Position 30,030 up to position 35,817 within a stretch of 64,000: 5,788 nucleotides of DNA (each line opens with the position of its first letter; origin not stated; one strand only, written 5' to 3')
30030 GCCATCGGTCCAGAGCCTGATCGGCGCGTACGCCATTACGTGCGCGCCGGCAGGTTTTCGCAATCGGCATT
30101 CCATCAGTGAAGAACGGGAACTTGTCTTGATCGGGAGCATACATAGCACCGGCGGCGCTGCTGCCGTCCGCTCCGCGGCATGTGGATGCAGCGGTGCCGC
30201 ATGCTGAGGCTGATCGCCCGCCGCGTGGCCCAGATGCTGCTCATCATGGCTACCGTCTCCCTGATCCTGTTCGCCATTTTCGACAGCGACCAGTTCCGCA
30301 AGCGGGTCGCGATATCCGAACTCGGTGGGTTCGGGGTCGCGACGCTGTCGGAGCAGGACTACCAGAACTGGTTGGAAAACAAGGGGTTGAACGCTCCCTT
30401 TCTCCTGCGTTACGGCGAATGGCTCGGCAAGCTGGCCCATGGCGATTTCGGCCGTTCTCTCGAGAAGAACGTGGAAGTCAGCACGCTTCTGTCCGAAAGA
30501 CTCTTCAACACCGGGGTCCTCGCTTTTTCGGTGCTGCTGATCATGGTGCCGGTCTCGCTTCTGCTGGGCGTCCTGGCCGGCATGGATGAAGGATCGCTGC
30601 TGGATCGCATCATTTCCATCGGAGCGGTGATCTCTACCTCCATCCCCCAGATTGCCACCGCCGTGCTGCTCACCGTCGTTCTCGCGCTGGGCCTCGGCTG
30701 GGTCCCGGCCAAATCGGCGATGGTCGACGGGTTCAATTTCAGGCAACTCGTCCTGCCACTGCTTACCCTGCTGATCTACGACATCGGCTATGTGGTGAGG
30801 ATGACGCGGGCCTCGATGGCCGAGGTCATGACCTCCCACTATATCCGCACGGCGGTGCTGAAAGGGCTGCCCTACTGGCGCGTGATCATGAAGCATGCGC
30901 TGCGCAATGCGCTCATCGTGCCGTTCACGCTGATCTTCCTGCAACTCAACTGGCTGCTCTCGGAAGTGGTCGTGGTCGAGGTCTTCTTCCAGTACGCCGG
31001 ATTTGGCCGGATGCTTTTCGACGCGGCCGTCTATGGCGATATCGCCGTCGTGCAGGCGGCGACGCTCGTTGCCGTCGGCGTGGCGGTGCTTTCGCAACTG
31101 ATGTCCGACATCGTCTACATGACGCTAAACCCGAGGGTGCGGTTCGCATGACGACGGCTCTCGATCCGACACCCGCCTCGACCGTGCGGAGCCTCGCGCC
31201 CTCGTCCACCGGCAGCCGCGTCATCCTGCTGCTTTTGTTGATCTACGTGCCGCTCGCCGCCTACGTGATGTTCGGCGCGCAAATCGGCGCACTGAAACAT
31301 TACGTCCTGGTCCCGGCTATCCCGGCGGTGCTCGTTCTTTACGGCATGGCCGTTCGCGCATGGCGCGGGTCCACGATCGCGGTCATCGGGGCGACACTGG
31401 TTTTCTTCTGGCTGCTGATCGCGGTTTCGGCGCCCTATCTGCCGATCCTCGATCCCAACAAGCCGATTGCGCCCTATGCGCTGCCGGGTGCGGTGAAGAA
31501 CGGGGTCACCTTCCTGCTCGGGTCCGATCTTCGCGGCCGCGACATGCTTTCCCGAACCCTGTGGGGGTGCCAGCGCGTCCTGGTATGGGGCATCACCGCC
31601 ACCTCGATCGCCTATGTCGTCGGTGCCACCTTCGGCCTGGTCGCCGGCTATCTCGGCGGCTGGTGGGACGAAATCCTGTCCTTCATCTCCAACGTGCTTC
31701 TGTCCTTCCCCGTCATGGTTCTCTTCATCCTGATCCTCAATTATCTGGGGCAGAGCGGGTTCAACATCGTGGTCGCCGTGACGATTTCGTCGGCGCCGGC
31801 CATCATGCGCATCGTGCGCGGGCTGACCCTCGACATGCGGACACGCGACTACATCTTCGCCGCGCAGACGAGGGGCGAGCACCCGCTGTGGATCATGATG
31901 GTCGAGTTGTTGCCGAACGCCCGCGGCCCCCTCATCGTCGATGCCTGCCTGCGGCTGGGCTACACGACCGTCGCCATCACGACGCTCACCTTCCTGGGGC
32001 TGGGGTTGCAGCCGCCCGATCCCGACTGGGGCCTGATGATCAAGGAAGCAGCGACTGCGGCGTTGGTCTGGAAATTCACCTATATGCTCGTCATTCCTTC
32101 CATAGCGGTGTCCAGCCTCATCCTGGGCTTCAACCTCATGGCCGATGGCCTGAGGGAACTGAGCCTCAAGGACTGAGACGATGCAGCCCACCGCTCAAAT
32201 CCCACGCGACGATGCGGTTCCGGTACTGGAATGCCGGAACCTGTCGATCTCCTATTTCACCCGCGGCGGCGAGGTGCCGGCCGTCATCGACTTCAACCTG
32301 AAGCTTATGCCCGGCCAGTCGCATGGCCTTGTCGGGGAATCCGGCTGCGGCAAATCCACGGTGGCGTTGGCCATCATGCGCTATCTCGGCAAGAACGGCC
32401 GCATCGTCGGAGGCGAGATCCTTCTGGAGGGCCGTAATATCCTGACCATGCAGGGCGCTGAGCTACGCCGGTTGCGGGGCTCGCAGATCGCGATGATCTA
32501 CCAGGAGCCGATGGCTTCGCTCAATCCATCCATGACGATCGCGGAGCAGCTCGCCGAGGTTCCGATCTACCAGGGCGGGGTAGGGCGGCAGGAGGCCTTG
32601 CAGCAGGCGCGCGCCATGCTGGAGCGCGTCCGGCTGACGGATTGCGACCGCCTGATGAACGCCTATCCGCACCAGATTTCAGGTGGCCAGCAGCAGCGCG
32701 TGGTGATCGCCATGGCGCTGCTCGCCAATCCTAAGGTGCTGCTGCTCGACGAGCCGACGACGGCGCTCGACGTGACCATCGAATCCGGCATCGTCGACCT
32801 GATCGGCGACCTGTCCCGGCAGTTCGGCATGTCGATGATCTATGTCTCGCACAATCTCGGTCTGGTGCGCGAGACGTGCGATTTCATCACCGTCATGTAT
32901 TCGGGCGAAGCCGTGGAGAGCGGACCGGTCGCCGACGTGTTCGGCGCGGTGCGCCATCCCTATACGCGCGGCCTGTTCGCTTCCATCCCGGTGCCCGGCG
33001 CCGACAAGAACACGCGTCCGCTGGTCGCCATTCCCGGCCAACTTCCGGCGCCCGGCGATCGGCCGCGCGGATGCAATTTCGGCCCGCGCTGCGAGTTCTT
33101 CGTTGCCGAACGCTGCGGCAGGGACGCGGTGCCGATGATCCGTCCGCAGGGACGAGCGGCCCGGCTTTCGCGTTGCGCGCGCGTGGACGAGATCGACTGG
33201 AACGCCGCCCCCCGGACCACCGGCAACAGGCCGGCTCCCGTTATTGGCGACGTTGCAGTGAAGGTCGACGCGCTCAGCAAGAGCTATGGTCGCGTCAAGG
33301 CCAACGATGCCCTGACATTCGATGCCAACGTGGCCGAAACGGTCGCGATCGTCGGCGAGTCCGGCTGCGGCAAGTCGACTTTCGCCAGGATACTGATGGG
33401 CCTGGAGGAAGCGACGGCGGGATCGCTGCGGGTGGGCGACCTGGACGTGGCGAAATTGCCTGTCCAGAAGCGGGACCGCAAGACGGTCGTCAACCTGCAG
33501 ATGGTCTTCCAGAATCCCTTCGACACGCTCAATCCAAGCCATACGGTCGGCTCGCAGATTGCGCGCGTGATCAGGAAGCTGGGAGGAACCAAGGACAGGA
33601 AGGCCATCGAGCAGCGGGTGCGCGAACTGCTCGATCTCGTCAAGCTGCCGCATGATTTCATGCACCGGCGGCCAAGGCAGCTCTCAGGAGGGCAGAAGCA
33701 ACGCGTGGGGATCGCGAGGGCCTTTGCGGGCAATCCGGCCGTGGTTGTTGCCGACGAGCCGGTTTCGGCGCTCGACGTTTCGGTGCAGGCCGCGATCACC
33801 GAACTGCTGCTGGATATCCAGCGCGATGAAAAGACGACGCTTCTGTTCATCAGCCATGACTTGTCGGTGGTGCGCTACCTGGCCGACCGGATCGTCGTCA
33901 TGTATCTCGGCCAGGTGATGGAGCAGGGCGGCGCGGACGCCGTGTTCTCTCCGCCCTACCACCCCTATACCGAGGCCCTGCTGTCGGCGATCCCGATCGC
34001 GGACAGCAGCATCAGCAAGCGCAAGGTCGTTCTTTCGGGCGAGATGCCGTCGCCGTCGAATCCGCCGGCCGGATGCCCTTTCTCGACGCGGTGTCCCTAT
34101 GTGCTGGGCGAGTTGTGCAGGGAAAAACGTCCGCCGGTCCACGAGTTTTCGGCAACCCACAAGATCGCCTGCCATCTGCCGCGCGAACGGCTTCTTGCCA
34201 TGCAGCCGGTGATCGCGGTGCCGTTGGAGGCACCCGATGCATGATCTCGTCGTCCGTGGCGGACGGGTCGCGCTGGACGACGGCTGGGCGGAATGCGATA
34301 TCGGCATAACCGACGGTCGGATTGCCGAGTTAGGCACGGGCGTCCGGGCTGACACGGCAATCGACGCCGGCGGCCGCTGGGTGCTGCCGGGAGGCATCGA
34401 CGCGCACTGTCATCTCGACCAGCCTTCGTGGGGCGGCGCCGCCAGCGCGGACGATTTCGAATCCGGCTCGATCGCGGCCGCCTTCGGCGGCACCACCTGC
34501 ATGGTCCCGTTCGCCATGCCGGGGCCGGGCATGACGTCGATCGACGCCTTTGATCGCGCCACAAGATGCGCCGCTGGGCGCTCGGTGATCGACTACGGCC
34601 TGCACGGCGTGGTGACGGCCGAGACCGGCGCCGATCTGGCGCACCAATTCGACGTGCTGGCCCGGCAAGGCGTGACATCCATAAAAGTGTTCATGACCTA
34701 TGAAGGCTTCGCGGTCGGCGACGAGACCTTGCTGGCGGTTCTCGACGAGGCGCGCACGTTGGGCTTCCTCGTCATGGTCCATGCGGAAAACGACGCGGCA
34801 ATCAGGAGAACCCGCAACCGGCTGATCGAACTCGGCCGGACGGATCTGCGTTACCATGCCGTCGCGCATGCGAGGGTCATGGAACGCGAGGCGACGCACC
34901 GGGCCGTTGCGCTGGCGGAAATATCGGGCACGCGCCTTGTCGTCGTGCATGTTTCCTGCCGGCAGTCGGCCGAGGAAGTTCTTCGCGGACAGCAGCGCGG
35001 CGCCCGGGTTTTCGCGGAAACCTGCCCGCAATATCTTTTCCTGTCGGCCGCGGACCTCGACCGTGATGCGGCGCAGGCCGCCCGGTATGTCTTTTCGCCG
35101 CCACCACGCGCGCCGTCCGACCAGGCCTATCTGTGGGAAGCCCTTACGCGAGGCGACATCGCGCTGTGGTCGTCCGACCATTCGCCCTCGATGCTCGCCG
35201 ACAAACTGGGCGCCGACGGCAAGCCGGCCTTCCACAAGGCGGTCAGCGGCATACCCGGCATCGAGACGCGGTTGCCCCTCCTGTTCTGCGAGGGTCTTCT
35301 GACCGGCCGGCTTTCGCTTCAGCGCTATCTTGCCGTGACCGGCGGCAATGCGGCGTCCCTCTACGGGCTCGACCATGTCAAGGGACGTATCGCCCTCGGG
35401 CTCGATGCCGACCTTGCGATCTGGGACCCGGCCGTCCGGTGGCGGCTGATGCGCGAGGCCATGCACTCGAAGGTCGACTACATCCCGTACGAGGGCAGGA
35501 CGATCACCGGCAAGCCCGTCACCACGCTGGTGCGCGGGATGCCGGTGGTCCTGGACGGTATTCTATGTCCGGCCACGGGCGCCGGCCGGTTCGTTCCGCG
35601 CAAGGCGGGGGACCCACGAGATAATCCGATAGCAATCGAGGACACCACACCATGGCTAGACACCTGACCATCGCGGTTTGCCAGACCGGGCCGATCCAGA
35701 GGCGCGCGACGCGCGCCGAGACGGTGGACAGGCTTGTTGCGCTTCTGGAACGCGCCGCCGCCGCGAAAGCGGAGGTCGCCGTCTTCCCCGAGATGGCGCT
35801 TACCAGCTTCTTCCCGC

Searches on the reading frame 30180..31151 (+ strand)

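Call 8: search_protein_families(library=pfam, proteins=[window:30180-31151:+], max_evalue=1)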
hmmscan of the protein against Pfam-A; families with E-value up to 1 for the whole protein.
window:30180-31151:+ (323 aa): 4 families
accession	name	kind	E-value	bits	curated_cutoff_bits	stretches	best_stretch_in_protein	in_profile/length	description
PF00528.27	BPD_transp_1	-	9.1e-27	94.4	26.4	1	127-321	2-183/184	Binding-protein-dependent transport system inner membrane component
PF19300.4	BPD_transp_1_N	-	0.032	14.9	23.8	1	8-88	1-75/114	Binding-prot-dependent transport system membrane comp, N-term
PF22569.1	DCD_C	-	0.23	11.2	22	1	49-87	124-162/192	2'-deoxycytidine 5'-triphosphate deaminase (DCD), C-terminal domain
PF01956.21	EMC3_TMCO1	-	0.68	10.1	27.1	1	244-284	96-136/169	Integral membrane protein EMC3/TMCO1-like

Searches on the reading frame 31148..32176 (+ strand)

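Call 8: search_protein_families(library=pfam, proteins=[window:31148-32176:+], max_evalue=1)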
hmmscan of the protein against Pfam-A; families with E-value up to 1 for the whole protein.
window:31148-32176:+ (342 aa): 1 family
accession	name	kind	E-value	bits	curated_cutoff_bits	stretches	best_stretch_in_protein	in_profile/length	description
PF00528.27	BPD_transp_1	-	3.7e-22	79.4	26.4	1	159-333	1-172/184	Binding-protein-dependent transport system inner membrane component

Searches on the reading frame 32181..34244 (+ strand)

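Call 98: search_protein_families(library=pfam, proteins=[window:32181-34244:+], max_evalue=0.000001)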
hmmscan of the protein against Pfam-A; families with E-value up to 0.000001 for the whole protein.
window:32181-34244:+ (687 aa): 4 families
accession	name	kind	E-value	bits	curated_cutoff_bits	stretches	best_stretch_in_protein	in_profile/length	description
PF00005.33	ABC_tran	-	1.9e-61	207.1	25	2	37-194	3-137/137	ABC transporter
PF08352.17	oligo_HPY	-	7e-35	119.7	27.1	2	580-644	1-64/65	Oligopeptide/dipeptide transporter, C-terminal region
PF02463.25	SMC_N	-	2.6e-13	50.4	40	0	386-575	25-212/220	RecF/RecN/SMC N terminal domain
PF13304.12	AAA_21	-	2.1e-12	48.2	27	0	162-229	234-303/304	AAA domain, putative AbiEii toxin, Type IV TA system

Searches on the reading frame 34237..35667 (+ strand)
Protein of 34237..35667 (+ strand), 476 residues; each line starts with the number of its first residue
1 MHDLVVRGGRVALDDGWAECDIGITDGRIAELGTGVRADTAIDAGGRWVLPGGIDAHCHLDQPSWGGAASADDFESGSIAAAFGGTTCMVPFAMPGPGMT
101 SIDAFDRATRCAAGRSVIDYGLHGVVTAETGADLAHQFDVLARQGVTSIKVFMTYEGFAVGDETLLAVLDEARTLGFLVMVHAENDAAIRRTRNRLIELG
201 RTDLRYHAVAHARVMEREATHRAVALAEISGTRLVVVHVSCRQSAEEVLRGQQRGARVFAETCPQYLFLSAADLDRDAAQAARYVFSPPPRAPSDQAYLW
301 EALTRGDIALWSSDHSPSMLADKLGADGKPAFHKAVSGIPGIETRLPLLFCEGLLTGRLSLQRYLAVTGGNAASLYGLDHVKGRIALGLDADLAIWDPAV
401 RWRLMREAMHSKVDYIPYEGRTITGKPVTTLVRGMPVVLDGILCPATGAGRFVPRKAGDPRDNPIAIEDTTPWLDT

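Call 98: search_protein_families(library=pfam, proteins=[window:34237-35667:+], max_evalue=0.000001)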
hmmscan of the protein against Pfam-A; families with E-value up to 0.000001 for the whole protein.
window:34237-35667:+ (476 aa): 2 families
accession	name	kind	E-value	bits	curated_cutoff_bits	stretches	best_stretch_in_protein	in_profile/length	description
PF01979.26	Amidohydro_1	-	4.7e-18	66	25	1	48-431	1-339/345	Amidohydrolase family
PF07969.17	Amidohydro_3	-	1.4e-16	61.5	29.7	1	357-438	405-472/472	Amidohydrolase family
